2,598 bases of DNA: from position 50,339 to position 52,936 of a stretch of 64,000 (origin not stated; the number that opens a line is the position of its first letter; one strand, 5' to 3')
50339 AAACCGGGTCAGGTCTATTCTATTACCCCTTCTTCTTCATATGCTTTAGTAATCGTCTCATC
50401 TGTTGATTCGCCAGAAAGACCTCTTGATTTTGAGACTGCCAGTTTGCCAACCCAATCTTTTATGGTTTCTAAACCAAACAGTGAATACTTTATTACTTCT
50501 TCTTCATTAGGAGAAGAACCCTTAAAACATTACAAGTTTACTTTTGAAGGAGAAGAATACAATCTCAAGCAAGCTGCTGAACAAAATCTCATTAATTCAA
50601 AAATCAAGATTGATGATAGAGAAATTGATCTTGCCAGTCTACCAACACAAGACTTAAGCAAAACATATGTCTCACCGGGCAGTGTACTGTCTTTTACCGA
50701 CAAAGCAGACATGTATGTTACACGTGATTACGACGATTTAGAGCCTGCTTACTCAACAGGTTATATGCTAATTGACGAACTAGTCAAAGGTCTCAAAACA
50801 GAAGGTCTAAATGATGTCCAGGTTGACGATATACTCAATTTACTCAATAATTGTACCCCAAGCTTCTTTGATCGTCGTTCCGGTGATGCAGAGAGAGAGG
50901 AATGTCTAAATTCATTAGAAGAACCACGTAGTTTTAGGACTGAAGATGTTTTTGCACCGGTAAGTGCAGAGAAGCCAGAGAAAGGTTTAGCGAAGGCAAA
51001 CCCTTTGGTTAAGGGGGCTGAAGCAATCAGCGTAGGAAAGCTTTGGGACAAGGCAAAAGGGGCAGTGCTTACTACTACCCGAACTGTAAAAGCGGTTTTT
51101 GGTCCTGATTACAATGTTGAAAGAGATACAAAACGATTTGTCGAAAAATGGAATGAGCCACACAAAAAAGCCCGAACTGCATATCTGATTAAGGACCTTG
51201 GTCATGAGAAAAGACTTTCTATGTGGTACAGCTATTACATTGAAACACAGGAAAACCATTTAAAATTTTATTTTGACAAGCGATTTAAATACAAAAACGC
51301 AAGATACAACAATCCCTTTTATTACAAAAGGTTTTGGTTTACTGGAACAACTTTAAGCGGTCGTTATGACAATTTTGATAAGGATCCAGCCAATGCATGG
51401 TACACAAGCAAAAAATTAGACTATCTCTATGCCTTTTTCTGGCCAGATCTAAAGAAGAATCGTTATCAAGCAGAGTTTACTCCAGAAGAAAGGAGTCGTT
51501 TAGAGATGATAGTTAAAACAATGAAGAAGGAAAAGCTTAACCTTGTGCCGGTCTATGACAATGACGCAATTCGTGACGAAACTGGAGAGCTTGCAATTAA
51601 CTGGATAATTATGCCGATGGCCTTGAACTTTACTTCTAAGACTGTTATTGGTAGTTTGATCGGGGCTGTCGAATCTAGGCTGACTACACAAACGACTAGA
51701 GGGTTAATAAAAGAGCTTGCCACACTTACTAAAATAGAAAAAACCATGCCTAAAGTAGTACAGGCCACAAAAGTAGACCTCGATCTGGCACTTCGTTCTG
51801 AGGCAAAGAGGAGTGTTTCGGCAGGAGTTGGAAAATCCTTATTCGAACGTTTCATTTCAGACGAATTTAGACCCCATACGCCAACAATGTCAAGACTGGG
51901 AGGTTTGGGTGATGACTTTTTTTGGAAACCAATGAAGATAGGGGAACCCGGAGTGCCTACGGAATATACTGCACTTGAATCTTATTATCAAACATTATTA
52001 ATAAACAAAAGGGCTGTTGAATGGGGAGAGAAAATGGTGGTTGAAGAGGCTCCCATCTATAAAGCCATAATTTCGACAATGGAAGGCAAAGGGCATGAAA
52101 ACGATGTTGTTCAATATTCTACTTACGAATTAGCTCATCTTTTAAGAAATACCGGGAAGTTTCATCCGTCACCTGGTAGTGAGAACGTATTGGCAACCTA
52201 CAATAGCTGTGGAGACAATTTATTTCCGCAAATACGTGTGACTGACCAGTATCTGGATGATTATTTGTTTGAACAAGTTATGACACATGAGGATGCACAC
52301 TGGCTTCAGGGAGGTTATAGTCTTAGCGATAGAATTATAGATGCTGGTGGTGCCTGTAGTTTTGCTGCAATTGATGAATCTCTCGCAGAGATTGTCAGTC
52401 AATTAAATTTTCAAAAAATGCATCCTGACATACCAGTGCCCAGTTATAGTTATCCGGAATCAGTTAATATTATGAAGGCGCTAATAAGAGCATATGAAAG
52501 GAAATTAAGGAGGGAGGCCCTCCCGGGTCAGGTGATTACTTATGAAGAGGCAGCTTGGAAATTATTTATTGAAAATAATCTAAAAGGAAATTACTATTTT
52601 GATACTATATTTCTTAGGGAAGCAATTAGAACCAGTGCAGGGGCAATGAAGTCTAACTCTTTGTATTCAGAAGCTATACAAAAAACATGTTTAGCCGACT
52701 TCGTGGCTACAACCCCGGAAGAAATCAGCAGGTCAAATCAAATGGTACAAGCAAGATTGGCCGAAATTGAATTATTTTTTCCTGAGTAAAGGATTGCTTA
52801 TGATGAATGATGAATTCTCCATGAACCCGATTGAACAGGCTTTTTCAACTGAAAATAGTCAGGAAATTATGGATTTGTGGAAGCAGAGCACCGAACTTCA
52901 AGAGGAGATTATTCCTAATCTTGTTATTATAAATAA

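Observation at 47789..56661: Surface-protein locus: 1666-aa TM-anchored giant protein with a novel C-terminal HExxH domain, followed by HEAT-like cytoplasmic, FN3-repeat secreted and lipoprotein genes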

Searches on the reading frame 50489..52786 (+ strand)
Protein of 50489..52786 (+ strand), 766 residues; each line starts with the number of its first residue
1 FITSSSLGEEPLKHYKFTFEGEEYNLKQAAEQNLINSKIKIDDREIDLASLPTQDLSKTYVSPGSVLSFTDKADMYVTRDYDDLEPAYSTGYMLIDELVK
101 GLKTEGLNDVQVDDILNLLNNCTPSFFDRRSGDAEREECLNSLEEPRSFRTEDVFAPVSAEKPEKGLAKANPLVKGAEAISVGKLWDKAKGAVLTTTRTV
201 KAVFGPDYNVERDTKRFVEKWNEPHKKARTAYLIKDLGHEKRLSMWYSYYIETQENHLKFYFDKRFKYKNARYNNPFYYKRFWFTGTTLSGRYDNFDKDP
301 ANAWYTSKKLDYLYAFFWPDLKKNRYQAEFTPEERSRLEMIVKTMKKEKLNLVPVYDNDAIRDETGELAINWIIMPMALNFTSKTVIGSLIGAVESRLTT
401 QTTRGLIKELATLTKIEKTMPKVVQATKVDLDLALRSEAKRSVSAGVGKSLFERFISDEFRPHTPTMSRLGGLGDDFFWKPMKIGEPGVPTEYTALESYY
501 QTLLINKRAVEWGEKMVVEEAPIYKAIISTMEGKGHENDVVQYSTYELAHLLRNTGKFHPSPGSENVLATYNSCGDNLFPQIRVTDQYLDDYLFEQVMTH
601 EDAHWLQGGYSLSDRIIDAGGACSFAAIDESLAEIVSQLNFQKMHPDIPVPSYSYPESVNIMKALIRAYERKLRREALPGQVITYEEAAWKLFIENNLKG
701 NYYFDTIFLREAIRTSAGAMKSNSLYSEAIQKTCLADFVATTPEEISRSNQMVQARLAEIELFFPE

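Call 7: search_solved_structures(query=window:50489-52786:+, max_evalue=10, show_alignments=2)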
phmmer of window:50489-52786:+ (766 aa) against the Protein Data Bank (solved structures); distinct sequences matched with E-value up to 10: 0.

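Call 11: find_homologous_proteins(query=window:50489-52786:+, max_evalue=0.001)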
Query window:50489-52786:+: 8000 candidates shared short words with the query, none scored E <= 0.001.
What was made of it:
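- Tried and rejected: (1) Word-indexed homology search with the C-terminal 766 aa found nothing (call 11).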

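Call 23: predict_structure(protein=window:50489-52786:+)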
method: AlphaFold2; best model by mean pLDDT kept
length: 766 residues; sequences in the alignment: 1
mean_pLDDT: 34.4   pTM: 0.23
mean pLDDT of the five models: 34.4, 28.0, 27.2, 26.9, 25.7
residues with pLDDT >= 90: 0; 70-90: 0; 50-70: 36; < 50: 730
segments of 3 or more residues with pLDDT < 50: 1-24, 30-116, 118-137, 140-661, 679-681, 697-766
pLDDT, mean of each block of 10 residues (from residue 1): 36 42 49 43 36 31 25 24 32 41 43 47 40 45 42 34 33 32 40 35 33 31 28 24 27 28 27 24 25 29 30 34 35 42 37 28 33 31 33 35 34 30 29 28 27 28 25 29 34 31 28 32 34 33 32 32 30 29 32 37 31 29 29 36 34 38 52 55 56 47 41 39 36 35 40 42 35
secondary structure, 60 per line:
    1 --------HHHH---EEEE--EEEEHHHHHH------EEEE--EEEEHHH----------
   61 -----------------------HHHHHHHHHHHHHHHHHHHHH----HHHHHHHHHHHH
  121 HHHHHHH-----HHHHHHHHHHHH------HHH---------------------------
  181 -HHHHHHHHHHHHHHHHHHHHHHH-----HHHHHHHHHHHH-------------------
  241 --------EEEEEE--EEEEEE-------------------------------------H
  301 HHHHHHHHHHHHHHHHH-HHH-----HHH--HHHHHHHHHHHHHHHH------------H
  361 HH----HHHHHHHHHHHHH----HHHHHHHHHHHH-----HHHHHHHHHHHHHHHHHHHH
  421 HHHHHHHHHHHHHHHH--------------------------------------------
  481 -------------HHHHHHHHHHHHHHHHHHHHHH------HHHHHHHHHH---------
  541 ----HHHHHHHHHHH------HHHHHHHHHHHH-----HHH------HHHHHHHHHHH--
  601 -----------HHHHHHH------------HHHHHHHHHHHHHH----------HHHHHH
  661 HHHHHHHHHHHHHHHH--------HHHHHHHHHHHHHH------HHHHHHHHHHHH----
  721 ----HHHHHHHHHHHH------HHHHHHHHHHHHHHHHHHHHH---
elements in order (helices of 4 or more, strands of 3 or more residues): H9-12 E16-19 E22-25 H26-31 E38-41 E44-47 H84-104 H109-127 H133-144 H182-204 H210-221 E249-254 E257-262 H300-317 H332-347 H367-379 H384-395 H401-436 H494-515 H522-531 H545-555 H562-573 H588-598 H612-618 H631-644 H655-676 H685-698 H705-716 H725-736 H743-763

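Call 55: find_related_loci(query=window:50489-52786:+, collection=viral_contigs, flank=5000)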
Query window:50489-52786:+ (766 aa) in viral_contigs; peptide patterns used: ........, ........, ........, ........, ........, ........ (x = any residue, [..] = any of these).
2 stretches matched a pattern, but none encodes a relative of the query by tblastn (E <= 1e-3).

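Call 69: search_dna_similar(query=window:50489-52786:+, collection=phages, mode=protein, max_evalue=0.01, max_rows=5)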
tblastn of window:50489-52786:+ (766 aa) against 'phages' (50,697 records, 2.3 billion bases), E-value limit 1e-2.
No match.

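Call 70: search_dna_similar(query=window:50489-52786:+, collection=plasmids, mode=protein, max_evalue=0.01, max_rows=5)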
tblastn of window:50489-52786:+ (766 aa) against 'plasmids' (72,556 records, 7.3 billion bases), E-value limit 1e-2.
No match.

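Call 71: search_protein_representatives(protein=window:50489-52786:+)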
Query: 766 residues. Proteins with E-value up to 0.001 (for the whole library): 3; up to 1e-10: 3; up to 1e-30: 3. The best 3 are listed.
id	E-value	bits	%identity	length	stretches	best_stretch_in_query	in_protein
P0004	3.9e-153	528.1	100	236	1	531-766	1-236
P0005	1.2e-33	133.1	37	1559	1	9-345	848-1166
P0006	8.2e-33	130.4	35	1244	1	1-352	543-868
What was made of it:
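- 50336..51538 (+): Best-conserved core of the family (residues about 850-1250), including invariant C1022 and C1039 (C-x-PSFFDR...R-x-x-CL-x-S) and the PF-x-x-K-x-x-W...DL-x-x-x-RY-x-x-x-FT motifs. phmmer aligned only this region, at E 1e-33 (call 71).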

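Call 73: find_encoding_contigs(protein=P0005, flank=10000)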
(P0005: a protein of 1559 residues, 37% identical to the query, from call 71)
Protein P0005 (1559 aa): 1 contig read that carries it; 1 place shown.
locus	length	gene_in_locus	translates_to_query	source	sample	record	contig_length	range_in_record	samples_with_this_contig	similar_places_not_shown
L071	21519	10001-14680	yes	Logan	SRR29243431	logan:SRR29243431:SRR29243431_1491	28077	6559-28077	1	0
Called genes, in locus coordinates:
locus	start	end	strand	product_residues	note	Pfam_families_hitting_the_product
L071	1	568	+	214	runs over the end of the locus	PF00406:ADK, PF02224:Cytidylate_kin (faint), PF13238:AAA_18 (weak), PF13207:AAA_17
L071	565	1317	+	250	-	PF00557:Peptidase_M24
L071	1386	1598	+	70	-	PF01176:eIF-1a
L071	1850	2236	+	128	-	PF00416:Ribosomal_S13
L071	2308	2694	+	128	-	PF00411:Ribosomal_S11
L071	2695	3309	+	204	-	PF00163:Ribosomal_S4, PF01479:S4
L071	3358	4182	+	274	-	PF01193:RNA_pol_L, PF01000:RNA_pol_A_bac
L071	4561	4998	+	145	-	PF00572:Ribosomal_L13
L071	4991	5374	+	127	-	PF00380:Ribosomal_S9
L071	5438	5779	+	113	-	PF02033:RBFA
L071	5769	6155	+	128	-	-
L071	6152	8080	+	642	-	PF03483:B3_4, PF03484:B5, PF17759:tRNA_synthFbeta, PF03147:FDX-ACB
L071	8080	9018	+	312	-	PF00768:Peptidase_S11, PF13354:Beta-lactamase2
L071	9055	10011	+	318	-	-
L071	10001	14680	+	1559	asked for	PF13620:CarboxypepD_reg (weak), PF13415:Beta-prop_FBX42 (faint), PF24681:Kelch_KLHDC2_KLHL20_DRC7, PF24981:Beta-prop_ATRN-LZTR1 (faint), PF01344:Kelch_1 (weak), PF24996:NANM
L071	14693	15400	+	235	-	PF16656:Pur_ac_phosph_N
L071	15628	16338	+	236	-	PF20803:PaaX_M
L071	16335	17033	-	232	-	PF22935:RM44_endonuclase, PF14622:Ribonucleas_3_3, PF00636:Ribonuclease_3, PF00035:dsrm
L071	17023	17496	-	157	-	PF01029:NusB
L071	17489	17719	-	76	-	PF01783:Ribosomal_L32p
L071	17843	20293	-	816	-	PF00133:tRNA-synt_1, PF09334:tRNA-synt_1g, PF13603:tRNA-synt_1_2, PF00133:tRNA-synt_1, PF09334:tRNA-synt_1g (weak), PF08264:Anticodon_1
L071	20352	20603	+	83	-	-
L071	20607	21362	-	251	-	-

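Call 74: find_encoding_contigs(protein=P0006, flank=10000)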
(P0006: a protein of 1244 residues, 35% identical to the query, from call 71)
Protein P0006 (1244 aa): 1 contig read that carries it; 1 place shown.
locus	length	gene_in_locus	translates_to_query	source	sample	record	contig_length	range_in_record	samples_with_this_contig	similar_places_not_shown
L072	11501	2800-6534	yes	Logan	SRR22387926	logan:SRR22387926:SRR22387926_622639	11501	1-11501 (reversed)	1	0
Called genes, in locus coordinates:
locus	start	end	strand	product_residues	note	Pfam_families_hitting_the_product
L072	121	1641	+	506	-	PF06415:iPGM_N, PF01676:Metalloenzyme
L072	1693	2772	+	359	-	PF02661:Fic, PF12802:MarR_2 (faint)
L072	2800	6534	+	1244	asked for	PF13620:CarboxypepD_reg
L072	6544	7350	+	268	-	-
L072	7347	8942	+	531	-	-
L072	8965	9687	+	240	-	-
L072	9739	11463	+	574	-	PF00501:AMP-binding, PF13193:AMP-binding_C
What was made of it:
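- The cassette sits in different neighbourhoods in L071 and L072 (calls 73, 74).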

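Call 89: search_protein_families(library=pfam, proteins=[L072:6544-7347:+, L072:7347-8939:+, L072:8965-9684:+, L071:14693-15397:+, L071:9055-10008:+, L071:15628-16335:+, L072:1693-2769:+], max_evalue=1)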
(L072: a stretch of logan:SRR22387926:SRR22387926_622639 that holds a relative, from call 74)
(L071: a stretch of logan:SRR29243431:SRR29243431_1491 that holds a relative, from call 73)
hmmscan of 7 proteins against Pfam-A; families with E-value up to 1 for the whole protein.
L072:6544-7347:+ (268 aa): 2 families
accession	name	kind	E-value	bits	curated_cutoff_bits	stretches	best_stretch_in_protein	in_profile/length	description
PF13646.12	HEAT_2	-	0.0079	16.9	27.7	1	148-221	3-73/88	HEAT repeats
PF07299.16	EF-G-binding_N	-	0.043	14.7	27.1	1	12-60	29-77/83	Elongation factor G-binding protein, N-terminal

L072:7347-8939:+ (531 aa): 2 families
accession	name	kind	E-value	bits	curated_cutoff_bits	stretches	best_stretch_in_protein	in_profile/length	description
PF00041.27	fn3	-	4.5e-05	24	25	1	151-219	3-69/84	Fibronectin type III domain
PF16656.11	Pur_ac_phosph_N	-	0.00016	22.6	30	1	154-237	6-93/93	Purple acid Phosphatase, N-terminal domain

L072:8965-9684:+ (240 aa): 5 families
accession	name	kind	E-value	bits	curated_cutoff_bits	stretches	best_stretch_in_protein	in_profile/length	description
PF22557.2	DuOB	-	0.0078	16.7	27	1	141-226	77-157/210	Dual OB-containing domain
PF05981.17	CreA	-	0.075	13.5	25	0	89-129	45-85/131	CreA protein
PF08621.15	RPAP1_N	-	0.13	12.5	25.3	1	175-193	5-23/46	RPAP1-like, N-terminal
PF09402.16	MSC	-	0.14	11.9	29.7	0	13-57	223-267/337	Man1-Src1p-C-terminal domain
PF15006.11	DUF4517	-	0.23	11.9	27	1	118-224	12-111/151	Domain of unknown function (DUF4517)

L071:14693-15397:+ (235 aa): 5 families
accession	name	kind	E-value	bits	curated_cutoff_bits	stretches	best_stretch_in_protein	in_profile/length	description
PF16656.11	Pur_ac_phosph_N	-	2.6e-08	34.7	30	1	166-227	10-81/93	Purple acid Phosphatase, N-terminal domain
PF00041.27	fn3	-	0.016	15.9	25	1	165-227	8-69/84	Fibronectin type III domain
PF16655.11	PhoD_N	-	0.049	14.6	30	1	170-227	26-79/90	PhoD-like phosphatase, N-terminal domain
PF18869.6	HEPN_RnaseLS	-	0.094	13.5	29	1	103-141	30-66/124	RnaseLS-like HEPN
PF08428.16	Rib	-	0.53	11.4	27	0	22-60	21-58/76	Rib domain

L071:9055-10008:+ (318 aa): 1 family
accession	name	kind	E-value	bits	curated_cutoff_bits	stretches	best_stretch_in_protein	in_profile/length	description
PF12730.13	ABC2_membrane_4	-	0.1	13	27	1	265-306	78-120/179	ABC-2 family transporter protein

L071:15628-16335:+ (236 aa): 3 families
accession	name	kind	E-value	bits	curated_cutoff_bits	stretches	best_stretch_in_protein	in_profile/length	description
PF20803.2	PaaX_M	-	5.8e-26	90.8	24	1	76-145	2-71/83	PaaX protein central Cas2-like domain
PF08223.16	PaaX_C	-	0.00051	20.8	22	1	160-234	1-80/91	PaaX-like protein C-terminal domain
PF09827.14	CRISPR_Cas2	-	0.081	13.6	23.8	1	82-135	2-51/74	CRISPR associated protein Cas2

L072:1693-2769:+ (359 aa): 17 families
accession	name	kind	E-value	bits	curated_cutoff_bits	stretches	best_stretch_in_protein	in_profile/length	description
PF02661.23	Fic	-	3.7e-16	60.2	24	1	110-220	2-93/93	Fic/DOC family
PF12802.13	MarR_2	-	2.2e-05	24.9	27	1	303-341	13-52/61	MarR family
PF01047.28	MarR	-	0.00012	22.3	24.6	1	293-335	1-43/59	MarR family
PF01978.25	TrmB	-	0.00019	21.6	25.6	1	293-351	6-63/68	Sugar-specific transcriptional regulator TrmB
PF13412.12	HTH_24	-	0.00031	20.7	21.9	1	302-335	10-43/48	Winged helix-turn-helix DNA-binding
PF24033.1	DUF7342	-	0.0012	19.2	31.6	1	309-352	17-60/150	Family of unknown function (DUF7342)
PF22168.2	DIP2311-like_C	-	0.0013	19.5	27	1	319-351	29-61/63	Transcriptional regulator DIP2311-like, C-terminal domain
PF01022.26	HTH_5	-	0.0018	18.6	22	1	303-334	10-40/47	Bacterial regulatory protein, arsR family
PF14394.12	DUF4423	-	0.0094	16.2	30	1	283-348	9-75/165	Domain of unknown function (DUF4423)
PF09339.16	HTH_IclR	-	0.012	15.8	22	1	303-341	11-50/52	IclR helix-turn-helix domain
PF00392.27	GntR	-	0.021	14.9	27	1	314-342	29-57/64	Bacterial regulatory proteins, gntR family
PF08279.18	HTH_11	-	0.043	14.2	25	1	298-333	4-39/55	HTH domain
PF01325.25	Fe_dep_repress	-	0.045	14.4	26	1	301-334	14-47/60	Iron dependent repressor, N-terminal DNA binding domain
PF12210.13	Hrs_helical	-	0.051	14.5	30.6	1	115-152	40-77/95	Hepatocyte growth factor-regulated tyrosine kinase substrate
PF10771.15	DUF2582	-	0.052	14.1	24.2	1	300-339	13-52/65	Winged helix-turn-helix domain (DUF2582)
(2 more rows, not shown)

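Call 92: list_cluster_members(proteins=[P0005, P0006, P0002])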
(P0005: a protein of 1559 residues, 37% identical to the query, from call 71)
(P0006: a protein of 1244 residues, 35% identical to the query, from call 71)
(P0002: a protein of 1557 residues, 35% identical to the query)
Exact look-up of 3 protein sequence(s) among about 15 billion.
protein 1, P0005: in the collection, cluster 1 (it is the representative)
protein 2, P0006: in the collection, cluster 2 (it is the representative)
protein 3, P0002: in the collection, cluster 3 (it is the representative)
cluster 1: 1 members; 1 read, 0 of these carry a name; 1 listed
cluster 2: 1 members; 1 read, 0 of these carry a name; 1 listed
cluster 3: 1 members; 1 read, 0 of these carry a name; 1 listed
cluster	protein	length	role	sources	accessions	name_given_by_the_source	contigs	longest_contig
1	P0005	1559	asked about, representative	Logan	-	-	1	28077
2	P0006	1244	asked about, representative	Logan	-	-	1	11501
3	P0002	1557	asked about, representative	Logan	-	-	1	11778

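Call 106: search_protein_families(library=ncbifam, proteins=[P0005, P0006, L072:6544-7347:+, L072:7347-8939:+, L072:8965-9684:+, L071:9055-10008:+], max_evalue=1)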
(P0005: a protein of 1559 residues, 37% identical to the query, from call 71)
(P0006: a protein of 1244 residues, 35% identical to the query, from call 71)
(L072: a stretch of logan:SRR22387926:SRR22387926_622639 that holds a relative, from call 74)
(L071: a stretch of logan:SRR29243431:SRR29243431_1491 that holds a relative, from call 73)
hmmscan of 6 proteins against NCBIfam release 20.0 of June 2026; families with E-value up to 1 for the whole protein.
P0005 (1559 aa): 4 families
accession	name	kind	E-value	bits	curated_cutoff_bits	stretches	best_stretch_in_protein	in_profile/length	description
NF010730.0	PRK14131.1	subfamily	2.3e-09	36.5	416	1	503-575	81-156/384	N-acetylneuraminate epimerase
TIGR03548.1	mutarot_permut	subfamily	1.1e-08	34.6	243.2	2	503-678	160-323/323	cyclically-permuted mutarotase family protein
TIGR03547.1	muta_rot_YjhT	subfamily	1.9e-07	30.6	256.35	1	503-584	52-136/346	YjhT family mutarotase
NF010547.0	PRK13938.1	equivalog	0.14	11.8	320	1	497-567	81-150/196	D-sedoheptulose 7-phosphate isomerase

P0006 (1244 aa): 0 families

L072:6544-7347:+ (268 aa): 0 families

L072:7347-8939:+ (531 aa): 0 families

L072:8965-9684:+ (240 aa): 0 families

L071:9055-10008:+ (318 aa): 0 families

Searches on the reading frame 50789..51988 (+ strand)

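Call 28: search_protein_families(library=pfam, proteins=[window:50789-51988:+], max_evalue=10)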
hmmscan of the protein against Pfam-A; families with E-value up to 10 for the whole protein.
window:50789-51988:+ (400 aa): 2 families
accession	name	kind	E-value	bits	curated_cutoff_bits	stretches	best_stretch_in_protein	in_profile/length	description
PF07310.19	PAS_5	-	0.019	15.2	22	1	216-290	63-136/137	PAS domain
PF25099.1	GOLD_PATL1_C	-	0.09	13.1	34.5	1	225-270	30-75/85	Patellin-1-like, C-terminal GOLD domain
